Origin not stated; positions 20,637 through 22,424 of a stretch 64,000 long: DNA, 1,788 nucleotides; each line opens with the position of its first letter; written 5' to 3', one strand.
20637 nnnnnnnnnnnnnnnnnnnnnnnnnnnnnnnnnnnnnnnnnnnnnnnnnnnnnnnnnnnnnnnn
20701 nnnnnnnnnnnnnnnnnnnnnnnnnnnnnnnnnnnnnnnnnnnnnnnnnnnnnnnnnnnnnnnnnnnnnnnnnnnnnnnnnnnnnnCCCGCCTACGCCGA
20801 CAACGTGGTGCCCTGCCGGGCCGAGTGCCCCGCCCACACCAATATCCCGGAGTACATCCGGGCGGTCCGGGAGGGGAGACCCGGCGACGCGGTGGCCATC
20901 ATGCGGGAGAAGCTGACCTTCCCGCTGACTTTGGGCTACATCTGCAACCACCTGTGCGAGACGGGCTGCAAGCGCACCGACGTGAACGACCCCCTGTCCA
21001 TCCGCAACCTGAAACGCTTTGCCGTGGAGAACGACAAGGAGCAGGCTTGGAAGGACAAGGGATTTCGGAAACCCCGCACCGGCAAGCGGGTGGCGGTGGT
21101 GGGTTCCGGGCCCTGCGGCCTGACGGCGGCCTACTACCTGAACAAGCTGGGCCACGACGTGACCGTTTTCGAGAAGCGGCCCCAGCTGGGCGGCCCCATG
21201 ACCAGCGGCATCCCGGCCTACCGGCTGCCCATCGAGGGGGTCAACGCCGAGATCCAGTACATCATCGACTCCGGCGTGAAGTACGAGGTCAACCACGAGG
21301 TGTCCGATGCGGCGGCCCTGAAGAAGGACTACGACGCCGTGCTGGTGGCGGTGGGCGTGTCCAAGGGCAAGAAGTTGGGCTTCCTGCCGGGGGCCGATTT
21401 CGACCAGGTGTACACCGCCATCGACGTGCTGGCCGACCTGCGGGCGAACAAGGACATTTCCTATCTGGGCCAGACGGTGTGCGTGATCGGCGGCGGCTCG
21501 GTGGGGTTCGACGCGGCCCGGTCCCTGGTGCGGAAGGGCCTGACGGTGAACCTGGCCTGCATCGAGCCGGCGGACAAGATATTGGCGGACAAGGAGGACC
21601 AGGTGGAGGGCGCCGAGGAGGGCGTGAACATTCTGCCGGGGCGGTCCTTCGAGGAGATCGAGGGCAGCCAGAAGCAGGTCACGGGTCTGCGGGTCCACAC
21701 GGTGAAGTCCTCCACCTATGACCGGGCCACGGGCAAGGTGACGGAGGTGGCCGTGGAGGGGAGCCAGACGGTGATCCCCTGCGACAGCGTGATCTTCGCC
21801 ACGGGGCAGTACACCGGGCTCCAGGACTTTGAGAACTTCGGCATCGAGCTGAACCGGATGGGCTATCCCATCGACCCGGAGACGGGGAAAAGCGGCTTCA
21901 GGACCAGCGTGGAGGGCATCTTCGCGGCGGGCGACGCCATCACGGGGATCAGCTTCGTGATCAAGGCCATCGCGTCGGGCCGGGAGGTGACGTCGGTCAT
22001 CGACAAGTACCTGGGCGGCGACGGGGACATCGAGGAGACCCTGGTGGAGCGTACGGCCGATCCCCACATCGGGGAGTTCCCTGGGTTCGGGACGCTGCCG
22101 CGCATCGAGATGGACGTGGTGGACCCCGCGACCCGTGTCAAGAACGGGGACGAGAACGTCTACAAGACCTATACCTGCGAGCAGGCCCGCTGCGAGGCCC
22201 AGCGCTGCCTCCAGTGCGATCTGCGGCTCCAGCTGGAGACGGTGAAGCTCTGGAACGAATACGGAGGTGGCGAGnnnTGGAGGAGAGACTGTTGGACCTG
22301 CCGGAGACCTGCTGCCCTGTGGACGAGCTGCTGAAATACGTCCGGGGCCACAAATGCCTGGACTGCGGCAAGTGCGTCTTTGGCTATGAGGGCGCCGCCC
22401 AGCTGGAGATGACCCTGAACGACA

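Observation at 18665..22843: Soluble fumarate-reductase-type FAD enzyme with its own NAD(P)H / poly-Fe-S electron-input module (possible electron bifurcation or confurcation)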

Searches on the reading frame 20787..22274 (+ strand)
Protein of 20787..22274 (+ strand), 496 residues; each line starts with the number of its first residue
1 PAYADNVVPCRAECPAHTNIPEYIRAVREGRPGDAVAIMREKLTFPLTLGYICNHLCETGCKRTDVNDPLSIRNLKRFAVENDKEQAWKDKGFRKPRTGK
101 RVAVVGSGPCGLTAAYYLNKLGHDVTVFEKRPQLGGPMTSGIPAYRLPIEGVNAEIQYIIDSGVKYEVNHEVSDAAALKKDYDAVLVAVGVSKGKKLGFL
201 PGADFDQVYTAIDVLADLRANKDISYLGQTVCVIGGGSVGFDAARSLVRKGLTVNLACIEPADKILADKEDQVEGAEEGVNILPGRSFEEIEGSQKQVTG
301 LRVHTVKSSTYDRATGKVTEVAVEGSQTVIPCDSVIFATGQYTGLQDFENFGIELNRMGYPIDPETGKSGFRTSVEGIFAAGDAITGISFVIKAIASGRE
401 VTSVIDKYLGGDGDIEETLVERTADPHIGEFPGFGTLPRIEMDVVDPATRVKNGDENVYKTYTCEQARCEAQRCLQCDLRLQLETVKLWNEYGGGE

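Call 51: search_solved_structures(query=window:20787-22274:+, max_evalue=1e-40, show_alignments=5)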
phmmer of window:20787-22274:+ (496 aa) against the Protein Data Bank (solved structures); distinct sequences matched with E-value up to 1e-40: 9.
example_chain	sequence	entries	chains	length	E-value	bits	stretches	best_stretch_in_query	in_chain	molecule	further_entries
9bov_A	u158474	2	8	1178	7.4e-79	269.1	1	8-480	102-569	Molybdopterin oxidoreductase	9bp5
9n5u_A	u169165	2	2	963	7.5e-78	265.7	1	3-420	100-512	NfnA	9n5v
8oh5_C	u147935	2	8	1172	1.6e-65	225.1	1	8-484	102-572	Formate dehydrogenase-O, major subunit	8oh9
4ylf_B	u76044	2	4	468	3.1e-54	187.9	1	9-412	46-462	Dihydropyrimidine dehydrogenase subunit A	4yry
5vj7_A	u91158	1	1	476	1.3e-49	172.7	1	8-413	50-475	Oxidoreductase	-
5jca_L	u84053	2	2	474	3e-49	171.4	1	8-410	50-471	NADH-dependent Ferredoxin:NADP Oxidoreductase (NfnI) subunit alpha | NADH-dependent Ferredoxin:NADP Oxidoreductase subunit alpha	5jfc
7mfm_I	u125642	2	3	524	2.4e-46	161.9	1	12-413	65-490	Glutamate synthase (NADPH) small chain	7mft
2vdc_G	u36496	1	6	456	9.2e-46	159.9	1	9-409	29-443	GLUTAMATE SYNTHASE [NADPH] SMALL CHAIN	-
6s6s_G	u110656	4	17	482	1.1e-45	159.7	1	9-409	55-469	Glutamate synthase [NADPH] small chain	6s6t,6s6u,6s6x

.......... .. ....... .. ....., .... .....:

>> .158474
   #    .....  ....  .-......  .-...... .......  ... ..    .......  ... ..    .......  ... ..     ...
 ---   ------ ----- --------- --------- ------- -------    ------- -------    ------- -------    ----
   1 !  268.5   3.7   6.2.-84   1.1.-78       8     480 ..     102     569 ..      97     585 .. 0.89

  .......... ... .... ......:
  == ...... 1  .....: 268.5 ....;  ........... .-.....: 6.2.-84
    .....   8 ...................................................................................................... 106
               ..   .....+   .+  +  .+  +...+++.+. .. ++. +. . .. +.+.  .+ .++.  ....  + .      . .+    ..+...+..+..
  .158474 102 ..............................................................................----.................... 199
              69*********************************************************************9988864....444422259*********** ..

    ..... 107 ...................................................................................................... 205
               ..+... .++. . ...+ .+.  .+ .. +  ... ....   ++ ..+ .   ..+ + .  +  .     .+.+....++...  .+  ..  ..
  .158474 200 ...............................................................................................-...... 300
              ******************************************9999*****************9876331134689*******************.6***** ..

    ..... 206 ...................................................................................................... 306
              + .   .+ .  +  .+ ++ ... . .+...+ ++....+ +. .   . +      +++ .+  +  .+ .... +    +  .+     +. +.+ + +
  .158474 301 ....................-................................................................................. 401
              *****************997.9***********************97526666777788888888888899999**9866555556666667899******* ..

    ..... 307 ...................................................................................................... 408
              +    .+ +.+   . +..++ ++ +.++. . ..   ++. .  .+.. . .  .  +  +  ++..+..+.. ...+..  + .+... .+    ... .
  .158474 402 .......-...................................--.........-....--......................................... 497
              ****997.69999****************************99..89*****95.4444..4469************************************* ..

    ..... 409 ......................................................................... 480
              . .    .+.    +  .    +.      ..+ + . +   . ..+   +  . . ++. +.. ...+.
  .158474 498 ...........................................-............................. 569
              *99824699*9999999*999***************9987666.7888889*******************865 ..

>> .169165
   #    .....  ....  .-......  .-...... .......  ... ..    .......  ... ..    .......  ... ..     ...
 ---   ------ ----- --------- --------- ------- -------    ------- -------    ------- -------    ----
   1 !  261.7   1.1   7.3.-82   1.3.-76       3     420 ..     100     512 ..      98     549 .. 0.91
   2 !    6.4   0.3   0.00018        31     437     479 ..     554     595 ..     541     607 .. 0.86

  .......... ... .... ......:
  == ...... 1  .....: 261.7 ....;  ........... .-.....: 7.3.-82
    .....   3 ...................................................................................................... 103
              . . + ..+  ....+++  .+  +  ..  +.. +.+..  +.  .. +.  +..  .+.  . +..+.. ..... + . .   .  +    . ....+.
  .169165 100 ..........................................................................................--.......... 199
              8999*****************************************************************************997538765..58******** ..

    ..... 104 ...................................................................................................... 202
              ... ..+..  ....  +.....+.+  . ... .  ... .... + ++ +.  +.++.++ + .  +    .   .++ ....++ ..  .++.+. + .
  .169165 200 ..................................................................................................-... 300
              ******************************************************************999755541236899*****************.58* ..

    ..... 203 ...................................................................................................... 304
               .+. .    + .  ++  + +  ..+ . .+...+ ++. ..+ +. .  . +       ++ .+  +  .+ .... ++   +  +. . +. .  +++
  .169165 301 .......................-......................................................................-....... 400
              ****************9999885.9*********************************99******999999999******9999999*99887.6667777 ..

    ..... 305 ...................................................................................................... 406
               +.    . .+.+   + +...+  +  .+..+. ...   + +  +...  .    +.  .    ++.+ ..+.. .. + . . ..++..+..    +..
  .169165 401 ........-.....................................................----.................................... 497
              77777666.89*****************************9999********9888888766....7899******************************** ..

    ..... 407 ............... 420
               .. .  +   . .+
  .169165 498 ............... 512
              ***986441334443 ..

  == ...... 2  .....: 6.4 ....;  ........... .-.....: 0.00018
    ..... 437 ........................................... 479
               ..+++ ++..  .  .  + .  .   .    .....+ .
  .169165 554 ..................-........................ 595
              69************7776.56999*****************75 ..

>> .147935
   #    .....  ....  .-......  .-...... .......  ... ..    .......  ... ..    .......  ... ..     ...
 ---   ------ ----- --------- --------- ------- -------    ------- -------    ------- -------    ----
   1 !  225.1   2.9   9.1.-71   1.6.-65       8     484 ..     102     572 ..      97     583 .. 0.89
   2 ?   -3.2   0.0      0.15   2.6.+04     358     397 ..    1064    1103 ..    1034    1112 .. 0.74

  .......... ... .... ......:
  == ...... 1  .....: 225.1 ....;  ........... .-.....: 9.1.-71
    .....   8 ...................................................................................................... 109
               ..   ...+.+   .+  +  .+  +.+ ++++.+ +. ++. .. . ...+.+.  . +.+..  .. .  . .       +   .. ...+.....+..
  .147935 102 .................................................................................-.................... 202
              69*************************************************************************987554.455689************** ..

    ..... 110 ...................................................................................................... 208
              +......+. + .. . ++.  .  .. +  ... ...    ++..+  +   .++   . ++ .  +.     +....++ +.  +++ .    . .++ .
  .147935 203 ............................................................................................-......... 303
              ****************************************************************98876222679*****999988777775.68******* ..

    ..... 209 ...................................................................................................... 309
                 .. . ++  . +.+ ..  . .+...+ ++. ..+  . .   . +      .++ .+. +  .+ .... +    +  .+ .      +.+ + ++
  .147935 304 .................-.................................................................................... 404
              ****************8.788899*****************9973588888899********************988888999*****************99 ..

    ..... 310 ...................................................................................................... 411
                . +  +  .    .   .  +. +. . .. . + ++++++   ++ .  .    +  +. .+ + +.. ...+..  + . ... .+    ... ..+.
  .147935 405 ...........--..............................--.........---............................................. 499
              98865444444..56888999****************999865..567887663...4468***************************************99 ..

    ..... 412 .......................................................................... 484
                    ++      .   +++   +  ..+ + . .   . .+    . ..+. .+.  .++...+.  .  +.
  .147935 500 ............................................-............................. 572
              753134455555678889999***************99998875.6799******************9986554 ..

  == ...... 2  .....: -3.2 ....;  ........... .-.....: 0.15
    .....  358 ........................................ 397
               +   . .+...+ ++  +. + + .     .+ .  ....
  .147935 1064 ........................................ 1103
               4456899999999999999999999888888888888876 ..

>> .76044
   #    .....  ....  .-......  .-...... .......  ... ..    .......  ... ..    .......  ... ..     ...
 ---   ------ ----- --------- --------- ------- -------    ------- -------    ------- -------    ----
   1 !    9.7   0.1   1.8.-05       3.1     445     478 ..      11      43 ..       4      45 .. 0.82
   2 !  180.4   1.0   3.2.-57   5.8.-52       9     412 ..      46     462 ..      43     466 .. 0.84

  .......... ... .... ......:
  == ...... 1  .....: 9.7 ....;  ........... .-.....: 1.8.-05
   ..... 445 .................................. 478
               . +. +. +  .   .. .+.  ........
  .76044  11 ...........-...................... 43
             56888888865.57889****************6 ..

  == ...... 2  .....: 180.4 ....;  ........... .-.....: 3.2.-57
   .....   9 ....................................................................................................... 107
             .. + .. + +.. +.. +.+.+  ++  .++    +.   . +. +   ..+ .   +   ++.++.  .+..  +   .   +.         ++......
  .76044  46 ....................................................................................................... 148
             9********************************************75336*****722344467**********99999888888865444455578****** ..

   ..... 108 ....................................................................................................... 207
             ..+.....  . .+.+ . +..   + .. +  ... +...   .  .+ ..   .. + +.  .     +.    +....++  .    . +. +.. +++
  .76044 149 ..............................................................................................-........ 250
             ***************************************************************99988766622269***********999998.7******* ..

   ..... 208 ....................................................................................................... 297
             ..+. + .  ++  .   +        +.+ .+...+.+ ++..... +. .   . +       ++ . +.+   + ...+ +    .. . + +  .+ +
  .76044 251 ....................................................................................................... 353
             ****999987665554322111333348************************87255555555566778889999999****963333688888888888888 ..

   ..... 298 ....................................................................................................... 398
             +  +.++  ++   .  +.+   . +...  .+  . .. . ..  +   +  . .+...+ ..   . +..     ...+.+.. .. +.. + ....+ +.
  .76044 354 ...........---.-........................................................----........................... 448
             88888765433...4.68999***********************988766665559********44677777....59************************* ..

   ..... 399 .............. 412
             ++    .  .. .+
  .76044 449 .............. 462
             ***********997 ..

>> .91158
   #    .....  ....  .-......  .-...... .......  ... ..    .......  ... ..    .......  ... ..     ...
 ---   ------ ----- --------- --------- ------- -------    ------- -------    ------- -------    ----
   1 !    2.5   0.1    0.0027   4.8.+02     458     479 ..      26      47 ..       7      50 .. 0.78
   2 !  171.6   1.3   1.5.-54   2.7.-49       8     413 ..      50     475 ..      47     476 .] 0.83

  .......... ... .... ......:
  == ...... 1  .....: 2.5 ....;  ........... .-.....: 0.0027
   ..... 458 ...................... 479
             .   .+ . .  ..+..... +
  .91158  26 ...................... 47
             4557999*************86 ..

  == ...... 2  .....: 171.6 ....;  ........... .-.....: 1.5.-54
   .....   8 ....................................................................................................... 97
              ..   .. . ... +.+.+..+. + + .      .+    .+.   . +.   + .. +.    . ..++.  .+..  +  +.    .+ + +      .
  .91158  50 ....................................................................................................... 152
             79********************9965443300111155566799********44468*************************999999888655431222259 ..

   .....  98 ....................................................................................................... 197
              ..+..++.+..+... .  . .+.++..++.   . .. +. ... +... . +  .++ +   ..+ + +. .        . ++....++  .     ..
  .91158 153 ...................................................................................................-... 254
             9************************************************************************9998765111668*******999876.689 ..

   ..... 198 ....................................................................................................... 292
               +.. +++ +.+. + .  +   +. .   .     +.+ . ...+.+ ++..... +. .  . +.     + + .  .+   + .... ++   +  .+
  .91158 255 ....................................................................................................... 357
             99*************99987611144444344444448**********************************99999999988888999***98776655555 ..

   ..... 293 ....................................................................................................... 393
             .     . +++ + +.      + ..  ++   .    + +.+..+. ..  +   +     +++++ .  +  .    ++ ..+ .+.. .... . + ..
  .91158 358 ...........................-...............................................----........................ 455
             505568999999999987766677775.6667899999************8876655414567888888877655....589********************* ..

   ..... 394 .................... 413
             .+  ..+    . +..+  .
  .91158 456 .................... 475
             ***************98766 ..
